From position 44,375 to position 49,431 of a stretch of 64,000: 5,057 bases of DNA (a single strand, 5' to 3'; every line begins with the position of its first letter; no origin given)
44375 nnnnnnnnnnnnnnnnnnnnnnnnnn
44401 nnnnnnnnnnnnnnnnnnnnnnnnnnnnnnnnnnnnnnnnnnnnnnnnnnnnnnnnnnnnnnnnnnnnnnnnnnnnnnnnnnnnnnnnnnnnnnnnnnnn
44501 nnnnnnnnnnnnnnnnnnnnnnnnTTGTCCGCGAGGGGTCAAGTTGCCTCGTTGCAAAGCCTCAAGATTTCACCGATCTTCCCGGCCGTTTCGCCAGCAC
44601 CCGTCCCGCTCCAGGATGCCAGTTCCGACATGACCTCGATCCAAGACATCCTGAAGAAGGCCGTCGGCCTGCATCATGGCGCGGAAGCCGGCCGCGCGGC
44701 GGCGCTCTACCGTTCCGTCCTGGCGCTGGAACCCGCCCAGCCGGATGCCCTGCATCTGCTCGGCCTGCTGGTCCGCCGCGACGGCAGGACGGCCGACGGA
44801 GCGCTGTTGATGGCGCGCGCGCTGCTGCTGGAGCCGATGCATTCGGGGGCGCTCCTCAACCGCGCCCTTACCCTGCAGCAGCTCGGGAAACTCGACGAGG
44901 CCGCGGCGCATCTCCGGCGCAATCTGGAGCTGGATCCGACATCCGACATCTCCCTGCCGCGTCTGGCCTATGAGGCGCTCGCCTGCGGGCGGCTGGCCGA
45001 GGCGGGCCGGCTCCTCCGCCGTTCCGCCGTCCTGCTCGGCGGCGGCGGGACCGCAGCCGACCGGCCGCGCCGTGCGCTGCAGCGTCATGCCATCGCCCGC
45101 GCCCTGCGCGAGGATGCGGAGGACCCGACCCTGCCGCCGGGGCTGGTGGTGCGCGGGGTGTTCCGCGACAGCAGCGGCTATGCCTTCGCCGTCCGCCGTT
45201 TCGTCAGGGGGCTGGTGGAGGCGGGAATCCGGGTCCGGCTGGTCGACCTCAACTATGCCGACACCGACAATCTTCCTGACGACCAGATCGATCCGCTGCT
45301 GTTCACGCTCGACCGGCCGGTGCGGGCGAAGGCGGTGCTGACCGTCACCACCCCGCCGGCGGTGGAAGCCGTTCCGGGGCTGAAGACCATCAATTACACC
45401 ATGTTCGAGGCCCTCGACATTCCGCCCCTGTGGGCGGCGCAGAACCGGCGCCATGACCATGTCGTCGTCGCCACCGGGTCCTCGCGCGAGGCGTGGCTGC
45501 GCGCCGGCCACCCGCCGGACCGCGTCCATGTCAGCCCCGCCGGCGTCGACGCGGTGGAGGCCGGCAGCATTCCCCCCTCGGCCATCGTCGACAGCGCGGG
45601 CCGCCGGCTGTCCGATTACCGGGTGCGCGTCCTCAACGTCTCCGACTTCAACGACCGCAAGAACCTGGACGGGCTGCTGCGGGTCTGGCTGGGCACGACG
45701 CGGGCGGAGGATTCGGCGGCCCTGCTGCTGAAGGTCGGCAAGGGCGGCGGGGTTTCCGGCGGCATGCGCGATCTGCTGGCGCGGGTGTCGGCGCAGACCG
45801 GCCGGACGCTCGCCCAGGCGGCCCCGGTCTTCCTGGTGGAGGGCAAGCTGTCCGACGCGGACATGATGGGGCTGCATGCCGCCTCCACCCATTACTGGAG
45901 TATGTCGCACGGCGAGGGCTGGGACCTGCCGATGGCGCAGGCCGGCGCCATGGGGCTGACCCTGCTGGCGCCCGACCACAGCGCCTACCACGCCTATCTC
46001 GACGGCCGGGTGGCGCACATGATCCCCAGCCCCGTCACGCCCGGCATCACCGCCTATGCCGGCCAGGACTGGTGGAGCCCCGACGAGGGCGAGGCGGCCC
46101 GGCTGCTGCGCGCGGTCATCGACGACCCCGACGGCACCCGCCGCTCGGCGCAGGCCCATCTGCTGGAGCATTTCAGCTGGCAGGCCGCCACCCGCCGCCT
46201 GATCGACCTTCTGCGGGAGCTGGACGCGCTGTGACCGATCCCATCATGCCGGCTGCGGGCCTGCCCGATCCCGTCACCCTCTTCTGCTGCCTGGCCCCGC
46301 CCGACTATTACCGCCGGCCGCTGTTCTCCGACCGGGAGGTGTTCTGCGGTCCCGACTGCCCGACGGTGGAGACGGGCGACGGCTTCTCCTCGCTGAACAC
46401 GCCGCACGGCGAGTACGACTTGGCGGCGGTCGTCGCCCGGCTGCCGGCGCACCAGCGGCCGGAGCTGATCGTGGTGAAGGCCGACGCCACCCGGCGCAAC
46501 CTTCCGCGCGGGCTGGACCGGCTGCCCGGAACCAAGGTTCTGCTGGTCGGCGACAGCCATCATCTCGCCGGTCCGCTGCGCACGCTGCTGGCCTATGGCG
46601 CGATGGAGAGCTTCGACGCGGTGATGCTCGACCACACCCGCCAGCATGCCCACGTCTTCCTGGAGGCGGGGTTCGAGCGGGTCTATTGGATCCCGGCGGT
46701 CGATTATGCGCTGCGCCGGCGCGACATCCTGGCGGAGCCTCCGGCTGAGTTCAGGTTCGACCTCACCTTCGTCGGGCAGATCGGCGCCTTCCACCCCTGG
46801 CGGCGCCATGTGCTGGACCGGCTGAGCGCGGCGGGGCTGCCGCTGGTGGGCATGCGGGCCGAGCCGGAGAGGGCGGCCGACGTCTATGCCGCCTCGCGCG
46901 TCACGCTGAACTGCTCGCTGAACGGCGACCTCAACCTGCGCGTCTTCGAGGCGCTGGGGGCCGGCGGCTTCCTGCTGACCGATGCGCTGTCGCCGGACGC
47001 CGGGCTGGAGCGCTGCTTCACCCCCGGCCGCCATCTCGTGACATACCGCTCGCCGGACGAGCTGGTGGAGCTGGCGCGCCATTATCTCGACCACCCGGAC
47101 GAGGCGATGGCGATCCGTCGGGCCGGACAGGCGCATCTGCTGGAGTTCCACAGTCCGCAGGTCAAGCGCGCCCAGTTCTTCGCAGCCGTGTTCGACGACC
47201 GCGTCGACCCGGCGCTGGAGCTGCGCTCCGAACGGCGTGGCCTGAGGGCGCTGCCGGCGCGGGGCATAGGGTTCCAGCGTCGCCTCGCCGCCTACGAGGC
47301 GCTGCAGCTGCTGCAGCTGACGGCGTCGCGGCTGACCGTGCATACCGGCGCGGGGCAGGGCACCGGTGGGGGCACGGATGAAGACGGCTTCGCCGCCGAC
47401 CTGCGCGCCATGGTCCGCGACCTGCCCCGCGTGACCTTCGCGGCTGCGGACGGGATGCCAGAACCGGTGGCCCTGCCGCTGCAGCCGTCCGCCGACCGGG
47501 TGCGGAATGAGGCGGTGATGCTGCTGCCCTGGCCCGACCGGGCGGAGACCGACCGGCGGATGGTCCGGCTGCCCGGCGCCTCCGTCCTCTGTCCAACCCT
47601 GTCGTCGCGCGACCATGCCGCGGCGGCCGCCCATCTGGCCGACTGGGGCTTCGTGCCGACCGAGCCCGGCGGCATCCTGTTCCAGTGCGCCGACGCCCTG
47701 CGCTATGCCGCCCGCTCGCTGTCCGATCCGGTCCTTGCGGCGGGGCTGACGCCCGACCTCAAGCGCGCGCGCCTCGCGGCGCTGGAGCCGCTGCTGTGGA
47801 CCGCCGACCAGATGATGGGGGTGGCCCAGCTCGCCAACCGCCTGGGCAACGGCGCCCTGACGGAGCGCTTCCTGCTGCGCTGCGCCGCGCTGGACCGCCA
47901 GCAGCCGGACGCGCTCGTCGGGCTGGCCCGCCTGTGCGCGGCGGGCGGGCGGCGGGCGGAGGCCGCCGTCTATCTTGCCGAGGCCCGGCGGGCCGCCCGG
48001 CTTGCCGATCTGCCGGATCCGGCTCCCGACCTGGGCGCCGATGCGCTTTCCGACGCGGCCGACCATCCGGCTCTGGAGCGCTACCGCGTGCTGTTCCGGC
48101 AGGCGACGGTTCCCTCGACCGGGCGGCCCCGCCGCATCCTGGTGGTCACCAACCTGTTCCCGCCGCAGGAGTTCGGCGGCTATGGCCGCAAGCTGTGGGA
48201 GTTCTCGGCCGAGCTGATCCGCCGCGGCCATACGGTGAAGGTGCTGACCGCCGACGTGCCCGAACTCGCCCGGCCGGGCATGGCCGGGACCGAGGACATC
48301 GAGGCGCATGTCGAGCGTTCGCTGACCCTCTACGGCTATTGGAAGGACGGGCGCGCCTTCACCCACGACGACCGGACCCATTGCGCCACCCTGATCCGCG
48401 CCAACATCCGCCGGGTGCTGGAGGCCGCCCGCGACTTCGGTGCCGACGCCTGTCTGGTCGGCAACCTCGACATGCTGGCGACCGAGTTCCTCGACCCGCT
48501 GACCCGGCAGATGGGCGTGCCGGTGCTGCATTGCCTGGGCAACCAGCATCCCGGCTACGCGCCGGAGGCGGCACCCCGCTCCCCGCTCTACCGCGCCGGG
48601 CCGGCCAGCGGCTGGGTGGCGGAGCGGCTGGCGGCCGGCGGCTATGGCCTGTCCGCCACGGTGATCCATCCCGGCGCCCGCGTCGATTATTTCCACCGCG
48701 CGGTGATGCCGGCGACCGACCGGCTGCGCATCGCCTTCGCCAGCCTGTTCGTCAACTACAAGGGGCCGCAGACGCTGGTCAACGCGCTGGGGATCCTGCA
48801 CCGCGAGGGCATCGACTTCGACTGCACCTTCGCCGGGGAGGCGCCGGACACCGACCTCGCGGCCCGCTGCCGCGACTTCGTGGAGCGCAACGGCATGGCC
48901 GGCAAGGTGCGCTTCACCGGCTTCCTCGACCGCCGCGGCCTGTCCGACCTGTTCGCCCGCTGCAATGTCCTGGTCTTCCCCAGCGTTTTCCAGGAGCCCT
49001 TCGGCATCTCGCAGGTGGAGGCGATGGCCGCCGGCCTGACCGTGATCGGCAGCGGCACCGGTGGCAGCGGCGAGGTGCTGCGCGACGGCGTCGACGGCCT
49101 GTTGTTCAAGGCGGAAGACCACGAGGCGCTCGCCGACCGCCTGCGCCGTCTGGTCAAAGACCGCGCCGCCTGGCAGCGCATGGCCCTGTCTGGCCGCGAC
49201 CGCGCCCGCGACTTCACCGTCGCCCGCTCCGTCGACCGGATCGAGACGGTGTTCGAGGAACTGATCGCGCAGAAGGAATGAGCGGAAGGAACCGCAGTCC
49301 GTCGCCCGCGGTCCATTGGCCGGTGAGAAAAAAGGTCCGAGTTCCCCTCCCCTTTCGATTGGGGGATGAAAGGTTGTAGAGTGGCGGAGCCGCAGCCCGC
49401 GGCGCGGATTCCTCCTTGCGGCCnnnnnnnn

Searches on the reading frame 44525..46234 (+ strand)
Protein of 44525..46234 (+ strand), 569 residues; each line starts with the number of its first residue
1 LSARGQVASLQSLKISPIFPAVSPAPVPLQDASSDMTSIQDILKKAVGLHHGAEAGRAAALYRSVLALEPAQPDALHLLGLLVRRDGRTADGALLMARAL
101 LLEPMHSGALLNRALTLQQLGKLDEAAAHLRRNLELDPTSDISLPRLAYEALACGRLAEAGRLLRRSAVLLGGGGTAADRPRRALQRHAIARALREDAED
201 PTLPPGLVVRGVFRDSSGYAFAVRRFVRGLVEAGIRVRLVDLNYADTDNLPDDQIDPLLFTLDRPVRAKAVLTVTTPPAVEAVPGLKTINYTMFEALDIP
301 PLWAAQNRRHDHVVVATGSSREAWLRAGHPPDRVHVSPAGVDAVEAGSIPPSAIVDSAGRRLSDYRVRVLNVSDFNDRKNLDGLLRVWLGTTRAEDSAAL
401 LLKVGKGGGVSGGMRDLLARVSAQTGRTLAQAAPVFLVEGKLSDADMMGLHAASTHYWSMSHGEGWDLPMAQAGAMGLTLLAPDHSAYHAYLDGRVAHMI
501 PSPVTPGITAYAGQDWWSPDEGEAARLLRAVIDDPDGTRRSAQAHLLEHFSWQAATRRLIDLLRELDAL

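Call 67: search_protein_families(library=pfam, proteins=[window:44525-46234:+], max_evalue=0.0001)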
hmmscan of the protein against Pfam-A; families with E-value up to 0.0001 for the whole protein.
window:44525-46234:+ (569 aa): 4 families
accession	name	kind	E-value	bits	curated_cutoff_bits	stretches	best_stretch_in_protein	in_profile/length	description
PF13431.12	TPR_17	-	2.4e-06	27.8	24.4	0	98-126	4-32/34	Tetratricopeptide repeat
PF13414.12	TPR_11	-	3.9e-06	26.9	26.8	0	58-83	13-38/42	TPR repeat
PF00515.34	TPR_1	-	4.6e-06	26.7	27.8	1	109-139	3-33/34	Tetratricopeptide repeat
PF12895.13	ANAPC3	-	8.3e-05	23.2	27.2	0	58-132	8-81/82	Anaphase-promoting complex, cyclosome, subunit 3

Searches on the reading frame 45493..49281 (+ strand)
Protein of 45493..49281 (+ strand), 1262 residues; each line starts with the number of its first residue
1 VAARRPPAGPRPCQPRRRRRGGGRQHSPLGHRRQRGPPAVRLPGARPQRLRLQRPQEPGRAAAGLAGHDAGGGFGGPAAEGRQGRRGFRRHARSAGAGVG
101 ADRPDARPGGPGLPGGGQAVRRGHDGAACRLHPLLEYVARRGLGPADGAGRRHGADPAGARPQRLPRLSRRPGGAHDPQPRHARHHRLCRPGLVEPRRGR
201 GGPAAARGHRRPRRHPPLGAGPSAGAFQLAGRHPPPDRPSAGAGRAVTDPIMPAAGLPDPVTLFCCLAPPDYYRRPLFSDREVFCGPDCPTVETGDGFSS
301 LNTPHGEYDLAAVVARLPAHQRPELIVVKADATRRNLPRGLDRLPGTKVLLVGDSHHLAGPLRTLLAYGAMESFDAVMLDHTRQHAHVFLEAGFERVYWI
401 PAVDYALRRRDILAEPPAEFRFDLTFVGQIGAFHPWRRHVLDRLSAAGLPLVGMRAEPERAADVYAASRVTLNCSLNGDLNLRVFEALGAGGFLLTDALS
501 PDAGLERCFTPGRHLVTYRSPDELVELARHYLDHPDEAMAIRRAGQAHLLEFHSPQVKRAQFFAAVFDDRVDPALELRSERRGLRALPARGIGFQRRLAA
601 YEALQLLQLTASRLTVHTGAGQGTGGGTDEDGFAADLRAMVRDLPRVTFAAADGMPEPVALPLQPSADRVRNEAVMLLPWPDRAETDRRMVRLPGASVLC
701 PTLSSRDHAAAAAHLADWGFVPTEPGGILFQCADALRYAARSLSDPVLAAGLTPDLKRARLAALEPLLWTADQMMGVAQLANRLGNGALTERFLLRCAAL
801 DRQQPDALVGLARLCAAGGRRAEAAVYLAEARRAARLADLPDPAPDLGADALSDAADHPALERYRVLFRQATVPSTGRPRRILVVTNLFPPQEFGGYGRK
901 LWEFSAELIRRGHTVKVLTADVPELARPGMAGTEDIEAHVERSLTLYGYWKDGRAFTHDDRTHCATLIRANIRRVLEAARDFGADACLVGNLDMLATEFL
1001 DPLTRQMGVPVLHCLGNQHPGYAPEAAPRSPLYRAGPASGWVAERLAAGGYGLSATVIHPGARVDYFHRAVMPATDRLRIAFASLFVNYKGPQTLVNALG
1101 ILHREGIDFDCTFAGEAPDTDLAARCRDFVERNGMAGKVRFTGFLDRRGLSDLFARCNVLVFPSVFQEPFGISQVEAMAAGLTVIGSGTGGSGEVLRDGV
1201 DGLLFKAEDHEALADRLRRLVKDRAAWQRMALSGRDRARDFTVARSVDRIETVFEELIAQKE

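Call 67: search_protein_families(library=pfam, proteins=[window:45493-49281:+], max_evalue=0.0001)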
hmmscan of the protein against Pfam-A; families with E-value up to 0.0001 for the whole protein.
window:45493-49281:+ (1262 aa): 4 families
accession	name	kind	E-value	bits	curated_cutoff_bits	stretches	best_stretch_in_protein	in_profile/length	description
PF13524.12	Glyco_trans_1_2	-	6.2e-36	123.9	25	2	422-558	15-138/144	Glycosyl transferase-like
PF13692.12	Glyco_trans_1_4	-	3e-29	102.5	27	1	1080-1223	4-142/142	Glycosyl transferases group 1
PF00534.26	Glycos_transf_1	-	8.9e-29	100.7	26.4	1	1075-1233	13-168/172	Glycosyl transferases group 1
PF20706.3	GT4-conflict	-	1.1e-06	28.4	26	1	1057-1237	176-371/385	Family 4 Glycosyltransferase in conflict systems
